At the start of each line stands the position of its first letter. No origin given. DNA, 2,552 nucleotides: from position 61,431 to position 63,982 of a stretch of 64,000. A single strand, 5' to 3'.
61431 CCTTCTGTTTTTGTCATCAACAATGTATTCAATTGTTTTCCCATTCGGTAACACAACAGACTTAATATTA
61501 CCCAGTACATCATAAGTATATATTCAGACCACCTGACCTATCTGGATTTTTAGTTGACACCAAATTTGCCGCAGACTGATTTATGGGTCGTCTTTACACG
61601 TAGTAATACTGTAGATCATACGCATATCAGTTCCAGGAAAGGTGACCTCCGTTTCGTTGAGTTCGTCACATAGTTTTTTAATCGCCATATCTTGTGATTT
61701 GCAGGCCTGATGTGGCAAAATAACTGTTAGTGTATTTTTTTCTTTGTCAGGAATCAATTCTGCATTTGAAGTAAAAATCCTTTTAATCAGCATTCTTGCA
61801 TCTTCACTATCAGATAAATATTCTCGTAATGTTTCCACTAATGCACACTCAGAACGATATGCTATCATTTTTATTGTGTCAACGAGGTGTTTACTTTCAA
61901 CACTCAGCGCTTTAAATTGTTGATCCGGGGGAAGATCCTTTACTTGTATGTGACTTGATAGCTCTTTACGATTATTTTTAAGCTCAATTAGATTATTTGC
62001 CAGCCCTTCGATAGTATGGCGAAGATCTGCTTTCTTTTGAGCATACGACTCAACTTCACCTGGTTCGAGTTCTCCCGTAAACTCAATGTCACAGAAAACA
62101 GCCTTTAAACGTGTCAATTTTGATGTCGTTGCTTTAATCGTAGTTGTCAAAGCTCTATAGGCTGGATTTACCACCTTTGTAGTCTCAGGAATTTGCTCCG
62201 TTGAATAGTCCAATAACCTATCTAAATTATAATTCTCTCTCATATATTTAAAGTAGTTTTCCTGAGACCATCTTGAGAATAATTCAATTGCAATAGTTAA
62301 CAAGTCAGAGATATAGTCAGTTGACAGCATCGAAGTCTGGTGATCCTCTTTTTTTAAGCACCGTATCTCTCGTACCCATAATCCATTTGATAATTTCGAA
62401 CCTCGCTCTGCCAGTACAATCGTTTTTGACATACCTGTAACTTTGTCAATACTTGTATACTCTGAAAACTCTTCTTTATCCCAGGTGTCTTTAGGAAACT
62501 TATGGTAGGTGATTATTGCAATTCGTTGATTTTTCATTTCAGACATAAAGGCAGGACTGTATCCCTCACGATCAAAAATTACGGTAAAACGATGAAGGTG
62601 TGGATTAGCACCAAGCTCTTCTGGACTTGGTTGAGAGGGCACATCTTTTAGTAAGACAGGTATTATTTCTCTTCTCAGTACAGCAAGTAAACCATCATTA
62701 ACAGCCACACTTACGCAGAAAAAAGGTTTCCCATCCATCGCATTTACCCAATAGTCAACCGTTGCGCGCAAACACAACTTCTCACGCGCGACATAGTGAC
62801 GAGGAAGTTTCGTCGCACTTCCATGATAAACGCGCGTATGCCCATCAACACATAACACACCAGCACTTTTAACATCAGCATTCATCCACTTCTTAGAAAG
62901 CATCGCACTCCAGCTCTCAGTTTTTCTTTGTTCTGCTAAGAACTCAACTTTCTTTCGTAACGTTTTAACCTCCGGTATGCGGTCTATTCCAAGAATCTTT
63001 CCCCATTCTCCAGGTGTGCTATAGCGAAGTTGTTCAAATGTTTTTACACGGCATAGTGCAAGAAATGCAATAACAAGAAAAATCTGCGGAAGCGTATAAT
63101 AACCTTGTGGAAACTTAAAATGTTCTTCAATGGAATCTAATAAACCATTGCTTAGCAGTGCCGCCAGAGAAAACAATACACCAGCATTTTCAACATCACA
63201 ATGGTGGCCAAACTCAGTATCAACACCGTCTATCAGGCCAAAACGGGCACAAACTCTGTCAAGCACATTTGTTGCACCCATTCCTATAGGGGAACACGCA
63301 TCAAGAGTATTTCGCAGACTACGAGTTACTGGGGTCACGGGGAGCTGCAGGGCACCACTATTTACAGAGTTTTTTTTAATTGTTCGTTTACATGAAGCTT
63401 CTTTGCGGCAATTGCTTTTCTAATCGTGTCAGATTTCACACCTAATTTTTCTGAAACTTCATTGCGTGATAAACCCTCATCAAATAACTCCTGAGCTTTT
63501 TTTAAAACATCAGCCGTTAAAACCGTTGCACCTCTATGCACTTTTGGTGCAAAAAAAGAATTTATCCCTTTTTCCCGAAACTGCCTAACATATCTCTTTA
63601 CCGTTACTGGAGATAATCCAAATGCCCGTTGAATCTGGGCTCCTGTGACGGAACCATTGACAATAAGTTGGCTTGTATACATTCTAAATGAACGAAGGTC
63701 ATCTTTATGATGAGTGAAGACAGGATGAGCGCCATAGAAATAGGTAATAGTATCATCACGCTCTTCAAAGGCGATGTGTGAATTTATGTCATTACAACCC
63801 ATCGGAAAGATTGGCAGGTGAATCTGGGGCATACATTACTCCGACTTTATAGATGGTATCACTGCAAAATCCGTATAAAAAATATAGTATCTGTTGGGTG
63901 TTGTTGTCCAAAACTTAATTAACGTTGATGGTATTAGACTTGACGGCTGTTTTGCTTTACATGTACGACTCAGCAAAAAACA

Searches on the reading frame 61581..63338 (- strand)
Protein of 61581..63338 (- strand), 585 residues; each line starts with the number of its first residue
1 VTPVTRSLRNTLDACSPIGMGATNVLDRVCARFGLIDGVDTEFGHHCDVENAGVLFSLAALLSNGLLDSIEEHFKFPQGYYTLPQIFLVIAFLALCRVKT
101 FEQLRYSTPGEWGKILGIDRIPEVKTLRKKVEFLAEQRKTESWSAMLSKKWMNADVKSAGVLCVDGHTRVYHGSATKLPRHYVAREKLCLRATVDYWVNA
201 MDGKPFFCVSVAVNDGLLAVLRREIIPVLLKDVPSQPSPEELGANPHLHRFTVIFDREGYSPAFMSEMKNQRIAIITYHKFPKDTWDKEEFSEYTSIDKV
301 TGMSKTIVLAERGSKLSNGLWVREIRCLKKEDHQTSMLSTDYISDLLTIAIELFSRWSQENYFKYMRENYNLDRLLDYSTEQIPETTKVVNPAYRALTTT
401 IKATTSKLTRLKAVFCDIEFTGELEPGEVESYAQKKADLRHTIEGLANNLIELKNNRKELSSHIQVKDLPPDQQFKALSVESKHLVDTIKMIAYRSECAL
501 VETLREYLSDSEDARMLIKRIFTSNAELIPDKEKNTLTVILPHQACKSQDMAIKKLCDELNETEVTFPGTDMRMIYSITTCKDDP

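Call 3: search_protein_families(library=pfam, proteins=[window:61581-63338:-], max_evalue=0.1)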
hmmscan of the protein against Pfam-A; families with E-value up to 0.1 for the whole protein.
window:61581-63338:- (585 aa): 2 families
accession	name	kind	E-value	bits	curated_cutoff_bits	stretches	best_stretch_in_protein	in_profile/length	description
PF21804.3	Transposase_29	-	5.3e-174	580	27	1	19-578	1-560/562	Transposase protein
PF05772.17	NinB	-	0.084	13.1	23.8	0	124-177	52-106/131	NinB protein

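Call 8: search_protein_families(library=ncbifam, proteins=[window:61581-63338:-], max_evalue=0.1)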
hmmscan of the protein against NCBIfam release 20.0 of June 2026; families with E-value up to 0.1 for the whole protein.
window:61581-63338:- (585 aa): 0 families

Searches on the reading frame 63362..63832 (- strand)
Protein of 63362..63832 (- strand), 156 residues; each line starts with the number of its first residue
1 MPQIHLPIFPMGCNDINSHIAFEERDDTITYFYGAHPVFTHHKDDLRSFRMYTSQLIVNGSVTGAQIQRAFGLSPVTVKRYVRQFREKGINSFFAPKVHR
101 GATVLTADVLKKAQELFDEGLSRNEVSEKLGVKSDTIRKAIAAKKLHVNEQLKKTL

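Call 3: search_protein_families(library=pfam, proteins=[window:63362-63832:-], max_evalue=0.1)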
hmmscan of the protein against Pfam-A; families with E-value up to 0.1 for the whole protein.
window:63362-63832:- (156 aa): 25 families
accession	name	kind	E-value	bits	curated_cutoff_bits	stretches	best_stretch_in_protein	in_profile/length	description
PF13384.12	HTH_23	-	2.5e-08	33.9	24.6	2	63-90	19-46/50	Homeodomain-like domain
PF13518.12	HTH_28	-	7.2e-08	32.8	25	1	59-97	11-47/52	Helix-turn-helix domain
PF13412.12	HTH_24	-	7.1e-07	29.1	21.9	1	56-90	12-46/48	Winged helix-turn-helix DNA-binding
PF08279.18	HTH_11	-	1.1e-05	25.6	25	1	60-90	14-44/55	HTH domain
PF13551.12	HTH_29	-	3.5e-05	24.3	28.1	1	63-102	14-54/64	Winged helix-turn helix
PF08281.18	Sigma70_r4_2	-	3.6e-05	23.8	25.7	0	119-142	25-48/54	Sigma-70, region 4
PF12728.13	HTH_17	-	3.8e-05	24.3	27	1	121-148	2-30/51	Helix-turn-helix domain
PF25213.1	HVO_A0261_N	-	0.0021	18.4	35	0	57-89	20-52/86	HVO_A0261 N-terminal domain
PF20432.4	Xre-like-HTH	-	0.0041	17.8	25.8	0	113-144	15-48/63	Antitoxin Xre-like helix-turn-helix domain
PF04218.19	CENP-B_N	-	0.0053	16.8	21.2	1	117-145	19-47/53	CENP-B N-terminal DNA-binding domain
PF21694.2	DNA_pol3_delta_C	-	0.0065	16.9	27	0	110-155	47-92/121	DNA polymerase III delta subunit, C-terminal domain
PF00196.25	GerE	-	0.0075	16.3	23.5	0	63-88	19-44/57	Bacterial regulatory proteins, luxR family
PF14493.12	HTH_40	-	0.011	16.4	27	0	112-141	4-33/89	Helix-turn-helix domain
PF19361.4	DUF5937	-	0.013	15.1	27.1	1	74-149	151-226/267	Family of unknown function (DUF5937)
PF15978.11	TnsD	-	0.013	15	32.4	1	111-152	189-231/355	Tn7-like transposition protein D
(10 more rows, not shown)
